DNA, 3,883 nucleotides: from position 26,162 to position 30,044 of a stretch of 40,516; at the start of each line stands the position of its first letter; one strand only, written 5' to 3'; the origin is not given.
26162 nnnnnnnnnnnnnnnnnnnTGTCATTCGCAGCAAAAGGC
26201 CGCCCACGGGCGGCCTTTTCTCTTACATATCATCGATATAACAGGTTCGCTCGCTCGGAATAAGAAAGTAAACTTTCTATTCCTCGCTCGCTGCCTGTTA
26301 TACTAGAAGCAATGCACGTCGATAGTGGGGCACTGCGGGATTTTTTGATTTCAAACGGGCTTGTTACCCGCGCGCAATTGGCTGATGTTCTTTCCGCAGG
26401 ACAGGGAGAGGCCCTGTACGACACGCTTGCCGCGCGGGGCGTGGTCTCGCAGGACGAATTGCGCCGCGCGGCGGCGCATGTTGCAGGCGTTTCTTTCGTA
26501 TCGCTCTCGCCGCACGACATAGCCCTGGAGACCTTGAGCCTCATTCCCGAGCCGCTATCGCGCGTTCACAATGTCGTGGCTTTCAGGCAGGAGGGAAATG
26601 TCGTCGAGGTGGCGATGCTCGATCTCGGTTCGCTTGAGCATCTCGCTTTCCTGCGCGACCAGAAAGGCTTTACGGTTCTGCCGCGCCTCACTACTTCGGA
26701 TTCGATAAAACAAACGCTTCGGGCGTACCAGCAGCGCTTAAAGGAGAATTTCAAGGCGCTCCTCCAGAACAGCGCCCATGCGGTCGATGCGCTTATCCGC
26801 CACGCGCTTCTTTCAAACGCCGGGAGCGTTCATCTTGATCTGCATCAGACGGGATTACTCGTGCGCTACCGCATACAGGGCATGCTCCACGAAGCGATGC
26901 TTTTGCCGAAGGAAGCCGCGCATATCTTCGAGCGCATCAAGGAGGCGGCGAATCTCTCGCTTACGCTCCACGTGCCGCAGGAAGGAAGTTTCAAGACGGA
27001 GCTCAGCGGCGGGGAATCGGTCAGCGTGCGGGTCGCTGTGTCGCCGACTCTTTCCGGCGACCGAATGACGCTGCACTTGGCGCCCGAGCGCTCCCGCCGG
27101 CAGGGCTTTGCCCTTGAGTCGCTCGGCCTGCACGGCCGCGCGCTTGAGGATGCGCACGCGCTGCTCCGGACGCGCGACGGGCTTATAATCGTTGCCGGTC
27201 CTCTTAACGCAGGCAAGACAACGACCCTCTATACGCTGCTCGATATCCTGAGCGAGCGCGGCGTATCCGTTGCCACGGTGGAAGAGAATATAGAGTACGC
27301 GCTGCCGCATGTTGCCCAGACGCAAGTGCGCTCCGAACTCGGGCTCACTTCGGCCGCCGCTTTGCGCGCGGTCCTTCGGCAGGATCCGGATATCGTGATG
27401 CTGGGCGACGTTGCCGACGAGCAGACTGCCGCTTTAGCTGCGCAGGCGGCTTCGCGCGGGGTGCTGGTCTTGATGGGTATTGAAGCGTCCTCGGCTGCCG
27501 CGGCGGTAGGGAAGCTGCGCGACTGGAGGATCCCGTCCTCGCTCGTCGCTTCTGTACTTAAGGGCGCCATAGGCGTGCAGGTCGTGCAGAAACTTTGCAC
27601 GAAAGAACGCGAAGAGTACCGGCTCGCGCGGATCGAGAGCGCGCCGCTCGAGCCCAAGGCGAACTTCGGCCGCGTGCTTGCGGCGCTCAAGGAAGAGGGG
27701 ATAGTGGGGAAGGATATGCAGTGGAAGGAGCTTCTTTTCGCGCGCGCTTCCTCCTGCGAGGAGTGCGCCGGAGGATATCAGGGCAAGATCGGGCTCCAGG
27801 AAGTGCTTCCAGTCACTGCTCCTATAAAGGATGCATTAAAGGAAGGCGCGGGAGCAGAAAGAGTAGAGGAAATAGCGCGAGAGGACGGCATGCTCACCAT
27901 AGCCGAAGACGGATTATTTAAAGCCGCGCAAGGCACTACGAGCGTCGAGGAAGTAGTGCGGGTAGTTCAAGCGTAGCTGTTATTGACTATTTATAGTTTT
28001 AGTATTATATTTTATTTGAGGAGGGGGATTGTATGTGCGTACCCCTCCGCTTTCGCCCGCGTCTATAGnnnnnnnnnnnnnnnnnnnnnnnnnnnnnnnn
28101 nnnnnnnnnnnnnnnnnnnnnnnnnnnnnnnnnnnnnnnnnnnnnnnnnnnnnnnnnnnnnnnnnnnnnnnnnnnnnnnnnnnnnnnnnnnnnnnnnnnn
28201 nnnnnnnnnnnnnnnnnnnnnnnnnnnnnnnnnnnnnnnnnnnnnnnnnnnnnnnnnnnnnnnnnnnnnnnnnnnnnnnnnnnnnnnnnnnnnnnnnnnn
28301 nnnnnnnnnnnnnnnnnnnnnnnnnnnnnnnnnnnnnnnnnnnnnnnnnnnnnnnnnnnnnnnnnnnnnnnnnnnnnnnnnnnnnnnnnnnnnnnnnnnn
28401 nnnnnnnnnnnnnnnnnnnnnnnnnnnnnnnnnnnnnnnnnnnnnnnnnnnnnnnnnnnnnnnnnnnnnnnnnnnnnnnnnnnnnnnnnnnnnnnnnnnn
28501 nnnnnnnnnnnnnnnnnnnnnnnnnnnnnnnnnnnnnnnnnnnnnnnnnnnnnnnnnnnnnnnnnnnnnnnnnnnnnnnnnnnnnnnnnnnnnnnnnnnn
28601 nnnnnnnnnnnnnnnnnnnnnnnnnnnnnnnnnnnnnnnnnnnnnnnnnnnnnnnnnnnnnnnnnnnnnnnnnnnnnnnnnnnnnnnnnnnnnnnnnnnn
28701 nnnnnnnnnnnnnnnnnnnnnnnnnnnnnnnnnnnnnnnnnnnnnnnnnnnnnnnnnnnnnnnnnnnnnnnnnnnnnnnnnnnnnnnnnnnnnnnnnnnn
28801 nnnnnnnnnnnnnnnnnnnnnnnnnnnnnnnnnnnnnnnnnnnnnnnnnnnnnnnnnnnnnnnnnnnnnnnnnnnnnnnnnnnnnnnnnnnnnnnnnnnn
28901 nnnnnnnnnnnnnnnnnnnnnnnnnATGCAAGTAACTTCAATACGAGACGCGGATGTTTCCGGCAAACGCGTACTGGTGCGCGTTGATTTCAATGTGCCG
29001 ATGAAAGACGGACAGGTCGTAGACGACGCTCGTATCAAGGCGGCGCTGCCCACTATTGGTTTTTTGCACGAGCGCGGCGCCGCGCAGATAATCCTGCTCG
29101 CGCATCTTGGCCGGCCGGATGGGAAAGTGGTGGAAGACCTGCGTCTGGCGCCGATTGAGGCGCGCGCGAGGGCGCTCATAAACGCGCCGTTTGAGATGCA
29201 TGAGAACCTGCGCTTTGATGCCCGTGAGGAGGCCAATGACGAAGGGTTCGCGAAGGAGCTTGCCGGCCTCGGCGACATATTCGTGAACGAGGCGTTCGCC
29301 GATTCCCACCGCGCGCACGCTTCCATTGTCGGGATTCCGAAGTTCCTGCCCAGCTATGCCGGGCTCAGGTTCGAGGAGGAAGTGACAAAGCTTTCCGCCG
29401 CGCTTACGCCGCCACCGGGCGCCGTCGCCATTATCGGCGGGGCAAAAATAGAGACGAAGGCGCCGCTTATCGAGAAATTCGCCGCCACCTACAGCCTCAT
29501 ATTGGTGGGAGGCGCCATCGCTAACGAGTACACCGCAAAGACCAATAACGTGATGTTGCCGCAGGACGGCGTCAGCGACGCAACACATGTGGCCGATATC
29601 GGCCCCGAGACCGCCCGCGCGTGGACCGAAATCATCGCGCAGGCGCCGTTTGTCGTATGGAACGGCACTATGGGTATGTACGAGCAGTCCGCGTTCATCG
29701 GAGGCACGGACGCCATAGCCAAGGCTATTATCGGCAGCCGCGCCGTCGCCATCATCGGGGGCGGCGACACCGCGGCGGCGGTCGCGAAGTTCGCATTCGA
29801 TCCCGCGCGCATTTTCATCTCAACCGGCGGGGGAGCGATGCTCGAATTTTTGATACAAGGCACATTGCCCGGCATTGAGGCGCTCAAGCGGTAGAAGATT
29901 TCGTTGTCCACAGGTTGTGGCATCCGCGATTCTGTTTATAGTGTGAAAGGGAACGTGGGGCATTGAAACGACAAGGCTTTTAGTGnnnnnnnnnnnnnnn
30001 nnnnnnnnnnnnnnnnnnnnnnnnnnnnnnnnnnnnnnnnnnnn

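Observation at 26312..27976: PilB/GspE-family ATPase with apparently degenerate catalytic motifs, isolated from other pilus genes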

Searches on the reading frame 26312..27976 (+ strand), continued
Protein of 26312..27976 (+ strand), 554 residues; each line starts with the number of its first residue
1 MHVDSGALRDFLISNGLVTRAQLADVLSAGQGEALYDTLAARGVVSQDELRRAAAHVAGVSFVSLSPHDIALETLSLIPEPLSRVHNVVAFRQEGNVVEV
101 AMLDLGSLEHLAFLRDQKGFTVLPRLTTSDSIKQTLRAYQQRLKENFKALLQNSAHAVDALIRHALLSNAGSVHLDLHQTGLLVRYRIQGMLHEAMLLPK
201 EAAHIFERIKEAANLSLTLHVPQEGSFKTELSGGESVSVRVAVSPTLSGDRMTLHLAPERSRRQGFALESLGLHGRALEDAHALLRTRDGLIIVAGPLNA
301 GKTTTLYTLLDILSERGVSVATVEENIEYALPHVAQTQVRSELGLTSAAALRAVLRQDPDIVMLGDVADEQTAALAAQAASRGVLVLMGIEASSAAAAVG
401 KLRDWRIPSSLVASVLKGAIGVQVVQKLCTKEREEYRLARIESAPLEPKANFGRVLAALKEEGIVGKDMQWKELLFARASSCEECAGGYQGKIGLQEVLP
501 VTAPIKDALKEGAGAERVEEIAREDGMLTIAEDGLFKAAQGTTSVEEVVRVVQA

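Call 70: search_protein_families(library=ncbifam, proteins=[P0010, P0043, P0090, L036:9794-11656:+, P0099, P0087], max_evalue=1e-30)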
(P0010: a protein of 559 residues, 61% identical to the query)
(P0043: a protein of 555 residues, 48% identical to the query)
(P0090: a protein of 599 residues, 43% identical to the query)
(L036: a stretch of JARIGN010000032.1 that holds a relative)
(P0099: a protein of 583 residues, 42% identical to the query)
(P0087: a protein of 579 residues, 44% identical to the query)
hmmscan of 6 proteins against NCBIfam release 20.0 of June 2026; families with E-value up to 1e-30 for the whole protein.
P0010 (559 aa): 5 families
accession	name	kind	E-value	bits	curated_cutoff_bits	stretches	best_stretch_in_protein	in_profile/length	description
TIGR02538.1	type_IV_pilB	equivalog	8.7e-89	298.6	675.65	1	160-558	185-561/564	type IV-A pilus assembly ATPase PilB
TIGR02533.1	type_II_gspE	equivalog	1.9e-86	290.7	630.25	1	160-558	113-485/486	type II secretion system ATPase GspE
NF007755.0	PRK10436.1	equivalog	2.3e-79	267.2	617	1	84-559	13-459/465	type II secretion system protein GspE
NF053534.1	T4PilAsmATPsTfpB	equivalog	1.4e-73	248.2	850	1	150-559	195-582/584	type IV pilus assembly ATPase TfpB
NF041000.1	ATPase_ComGA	equivalog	6.5e-43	146.6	300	1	162-431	2-264/267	competence type IV pilus ATPase ComGA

P0043 (555 aa): 5 families
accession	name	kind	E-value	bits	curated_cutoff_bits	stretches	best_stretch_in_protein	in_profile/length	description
TIGR02538.1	type_IV_pilB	equivalog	2.8e-76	257.3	675.65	1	157-550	185-561/564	type IV-A pilus assembly ATPase PilB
TIGR02533.1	type_II_gspE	equivalog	1.9e-73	247.8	630.25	1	157-550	113-485/486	type II secretion system ATPase GspE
NF007755.0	PRK10436.1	equivalog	2.7e-67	227.4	617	1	99-551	29-459/465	type II secretion system protein GspE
NF053534.1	T4PilAsmATPsTfpB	equivalog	1.9e-59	201.6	850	1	159-551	207-582/584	type IV pilus assembly ATPase TfpB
NF041000.1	ATPase_ComGA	equivalog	1.3e-37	129.3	300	1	161-419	4-260/267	competence type IV pilus ATPase ComGA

P0090 (599 aa): 5 families
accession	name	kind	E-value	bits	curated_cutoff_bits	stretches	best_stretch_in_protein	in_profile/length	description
TIGR02538.1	type_IV_pilB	equivalog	2.4e-91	307.1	675.65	1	8-598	2-561/564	type IV-A pilus assembly ATPase PilB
TIGR02533.1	type_II_gspE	equivalog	3.2e-77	260.2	630.25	1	78-598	2-485/486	type II secretion system ATPase GspE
NF007755.0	PRK10436.1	equivalog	7.9e-67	225.9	617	1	85-598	14-458/465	type II secretion system protein GspE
NF053534.1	T4PilAsmATPsTfpB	equivalog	1.7e-64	218.3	850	1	36-599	52-582/584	type IV pilus assembly ATPase TfpB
NF041000.1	ATPase_ComGA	equivalog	3e-34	118.3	300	1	201-474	3-266/267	competence type IV pilus ATPase ComGA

L036:9794-11656:+ (620 aa): 6 families
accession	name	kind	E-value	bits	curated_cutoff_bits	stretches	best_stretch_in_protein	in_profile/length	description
TIGR02538.1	type_IV_pilB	equivalog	4.3e-157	524.1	675.65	1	60-619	17-563/564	type IV-A pilus assembly ATPase PilB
TIGR02533.1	type_II_gspE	equivalog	4.6e-155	517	630.25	1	117-616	4-484/486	type II secretion system ATPase GspE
NF007755.0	PRK10436.1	equivalog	4.8e-128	427.7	617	1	121-617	13-458/465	type II secretion system protein GspE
NF053534.1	T4PilAsmATPsTfpB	equivalog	1.6e-122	409.8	850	1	115-618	95-582/584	type IV pilus assembly ATPase TfpB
NF041000.1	ATPase_ComGA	equivalog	1.6e-78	263.4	300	1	228-493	2-266/267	competence type IV pilus ATPase ComGA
TIGR01420.1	pilT_fam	subfamily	9e-53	179.7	319.1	1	227-502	3-278/343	PilT/PilU family type 4a pilus ATPase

P0099 (583 aa): 6 families
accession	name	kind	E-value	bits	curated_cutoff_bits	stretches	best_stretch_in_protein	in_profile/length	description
TIGR02538.1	type_IV_pilB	equivalog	1.4e-163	545.5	675.65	1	8-582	2-563/564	type IV-A pilus assembly ATPase PilB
TIGR02533.1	type_II_gspE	equivalog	2.3e-157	524.5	630.25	1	80-580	4-485/486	type II secretion system ATPase GspE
NF007755.0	PRK10436.1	equivalog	4.1e-133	444.5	617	1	85-581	14-459/465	type II secretion system protein GspE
NF053534.1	T4PilAsmATPsTfpB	equivalog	5.8e-121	404.7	850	1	51-581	67-582/584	type IV pilus assembly ATPase TfpB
NF041000.1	ATPase_ComGA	equivalog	1.3e-74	250.5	300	1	191-456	2-266/267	competence type IV pilus ATPase ComGA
TIGR01420.1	pilT_fam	subfamily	6.7e-50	170.2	319.1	1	190-437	3-244/343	PilT/PilU family type 4a pilus ATPase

P0087 (579 aa): 6 families
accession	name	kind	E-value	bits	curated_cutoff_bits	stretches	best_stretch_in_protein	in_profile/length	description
TIGR02533.1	type_II_gspE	equivalog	6.5e-154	513.2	630.25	1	80-576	4-485/486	type II secretion system ATPase GspE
TIGR02538.1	type_IV_pilB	equivalog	8.6e-154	513.2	675.65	1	8-578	2-563/564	type IV-A pilus assembly ATPase PilB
NF007755.0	PRK10436.1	equivalog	3.5e-127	424.9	617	1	138-577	67-459/465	type II secretion system protein GspE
NF053534.1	T4PilAsmATPsTfpB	equivalog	1.1e-122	410.3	850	1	181-577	201-582/584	type IV pilus assembly ATPase TfpB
NF041000.1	ATPase_ComGA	equivalog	3.9e-74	249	300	1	187-452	2-266/267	competence type IV pilus ATPase ComGA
TIGR01420.1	pilT_fam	subfamily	1.3e-52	179.1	319.1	1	186-452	3-269/343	PilT/PilU family type 4a pilus ATPase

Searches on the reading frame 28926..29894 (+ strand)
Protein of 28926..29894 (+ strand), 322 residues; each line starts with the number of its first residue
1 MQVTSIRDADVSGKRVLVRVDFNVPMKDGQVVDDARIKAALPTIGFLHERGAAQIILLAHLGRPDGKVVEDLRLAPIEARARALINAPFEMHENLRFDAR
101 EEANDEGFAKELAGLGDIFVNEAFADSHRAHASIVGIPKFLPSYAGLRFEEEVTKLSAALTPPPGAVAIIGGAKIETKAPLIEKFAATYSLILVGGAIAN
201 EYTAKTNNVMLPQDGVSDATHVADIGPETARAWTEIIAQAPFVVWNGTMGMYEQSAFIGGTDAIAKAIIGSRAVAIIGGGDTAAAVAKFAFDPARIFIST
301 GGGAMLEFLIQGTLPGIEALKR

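Call 10: search_protein_families(library=pfam, proteins=[window:28926-29894:+], max_evalue=0.001)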
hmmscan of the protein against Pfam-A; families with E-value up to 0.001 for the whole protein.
window:28926-29894:+ (322 aa): 1 family
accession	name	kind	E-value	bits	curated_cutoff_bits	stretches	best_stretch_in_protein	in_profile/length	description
PF00162.24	PGK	-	1.1e-88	298.2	27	3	91-205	108-223/379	Phosphoglycerate kinase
